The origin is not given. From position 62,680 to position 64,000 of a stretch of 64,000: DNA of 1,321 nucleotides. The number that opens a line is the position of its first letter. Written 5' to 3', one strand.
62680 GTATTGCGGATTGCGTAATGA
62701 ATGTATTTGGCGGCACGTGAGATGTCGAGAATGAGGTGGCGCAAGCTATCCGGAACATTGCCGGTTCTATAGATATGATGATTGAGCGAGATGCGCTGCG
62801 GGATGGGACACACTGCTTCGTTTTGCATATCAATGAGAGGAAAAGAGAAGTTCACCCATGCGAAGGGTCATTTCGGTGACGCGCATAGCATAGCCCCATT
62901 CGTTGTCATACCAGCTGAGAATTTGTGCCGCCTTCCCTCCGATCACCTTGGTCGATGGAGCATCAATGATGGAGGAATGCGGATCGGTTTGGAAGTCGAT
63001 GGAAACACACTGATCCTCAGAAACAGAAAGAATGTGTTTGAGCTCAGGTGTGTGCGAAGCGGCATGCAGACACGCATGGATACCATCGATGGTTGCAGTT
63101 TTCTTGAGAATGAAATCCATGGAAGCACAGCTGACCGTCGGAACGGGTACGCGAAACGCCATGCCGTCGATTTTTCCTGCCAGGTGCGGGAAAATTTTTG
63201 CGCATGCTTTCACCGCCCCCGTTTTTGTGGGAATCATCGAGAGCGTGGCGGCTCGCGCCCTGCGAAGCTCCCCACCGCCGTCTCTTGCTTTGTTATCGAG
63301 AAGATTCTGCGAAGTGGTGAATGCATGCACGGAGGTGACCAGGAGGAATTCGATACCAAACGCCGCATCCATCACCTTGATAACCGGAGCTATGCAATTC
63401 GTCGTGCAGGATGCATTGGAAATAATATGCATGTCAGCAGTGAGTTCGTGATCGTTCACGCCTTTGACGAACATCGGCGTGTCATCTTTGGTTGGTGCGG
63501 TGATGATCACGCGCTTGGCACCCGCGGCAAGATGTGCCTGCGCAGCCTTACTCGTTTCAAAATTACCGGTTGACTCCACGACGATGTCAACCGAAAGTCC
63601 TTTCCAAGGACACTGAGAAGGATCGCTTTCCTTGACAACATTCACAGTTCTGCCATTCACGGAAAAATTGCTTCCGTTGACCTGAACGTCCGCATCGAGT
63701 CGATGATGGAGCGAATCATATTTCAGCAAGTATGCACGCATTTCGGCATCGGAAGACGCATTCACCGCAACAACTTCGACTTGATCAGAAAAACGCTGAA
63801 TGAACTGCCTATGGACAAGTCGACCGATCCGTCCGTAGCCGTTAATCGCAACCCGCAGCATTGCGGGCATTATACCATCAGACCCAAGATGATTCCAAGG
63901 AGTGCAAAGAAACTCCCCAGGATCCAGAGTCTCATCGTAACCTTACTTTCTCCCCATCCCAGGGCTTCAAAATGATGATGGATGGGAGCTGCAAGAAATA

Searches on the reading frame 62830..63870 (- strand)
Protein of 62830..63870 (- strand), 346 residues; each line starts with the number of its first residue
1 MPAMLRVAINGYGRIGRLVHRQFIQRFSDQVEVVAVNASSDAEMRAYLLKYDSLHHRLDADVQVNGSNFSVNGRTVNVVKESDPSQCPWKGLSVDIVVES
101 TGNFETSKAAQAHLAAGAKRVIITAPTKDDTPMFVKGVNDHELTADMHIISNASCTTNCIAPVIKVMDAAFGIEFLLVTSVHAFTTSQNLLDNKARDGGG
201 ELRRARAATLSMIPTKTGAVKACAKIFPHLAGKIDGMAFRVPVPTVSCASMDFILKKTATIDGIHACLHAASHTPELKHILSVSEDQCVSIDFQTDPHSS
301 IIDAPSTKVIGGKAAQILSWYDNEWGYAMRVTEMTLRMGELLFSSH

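Call 49: find_encoding_contigs(protein=window:62830-63870:-, flank=10000, max_places=2)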
Protein window:62830-63870:- (346 aa): 11 contigs read that carry it; 2 places shown.
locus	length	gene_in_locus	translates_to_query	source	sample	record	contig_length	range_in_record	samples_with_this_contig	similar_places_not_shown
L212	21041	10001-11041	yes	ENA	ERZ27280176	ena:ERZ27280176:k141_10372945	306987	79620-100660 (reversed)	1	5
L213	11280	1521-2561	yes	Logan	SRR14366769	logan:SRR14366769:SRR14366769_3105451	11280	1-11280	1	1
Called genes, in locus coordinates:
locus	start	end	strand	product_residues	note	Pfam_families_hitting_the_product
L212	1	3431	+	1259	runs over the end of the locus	PF18072:FGAR-AT_linker, PF02769:AIRS_C, PF13507:GATase_5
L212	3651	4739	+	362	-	PF04545:Sigma70_r4, PF05066:HARE-HTH (faint)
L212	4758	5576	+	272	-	-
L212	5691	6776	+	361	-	PF00154:RecA_N, PF06745:ATPase (faint), PF08423:Rad51, PF21096:RecA_C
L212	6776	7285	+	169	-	PF00293:NUDIX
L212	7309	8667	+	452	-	PF00772:DnaB, PF13481:AAA_25, PF03796:DnaB_C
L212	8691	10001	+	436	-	PF00953:Glycos_transf_4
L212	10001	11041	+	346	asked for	PF00044:Gp_dh_N, PF02800:Gp_dh_C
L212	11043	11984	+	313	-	PF00316:FBPase, PF18913:FBPase_C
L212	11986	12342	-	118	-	-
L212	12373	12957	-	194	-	-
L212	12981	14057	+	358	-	PF13439:Glyco_transf_4 (weak), PF20706:GT4-conflict, PF00534:Glycos_transf_1, PF13692:Glyco_trans_1_4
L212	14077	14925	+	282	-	PF01513:NAD_kinase, PF20143:NAD_kinase_C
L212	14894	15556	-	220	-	PF12847:Methyltransf_18 (weak), PF05175:MTS, PF13847:Methyltransf_31, PF13649:Methyltransf_25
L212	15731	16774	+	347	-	PF13439:Glyco_transf_4, PF13579:Glyco_trans_4_4 (weak), PF00534:Glycos_transf_1, PF13692:Glyco_trans_1_4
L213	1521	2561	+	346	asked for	PF00044:Gp_dh_N, PF02800:Gp_dh_C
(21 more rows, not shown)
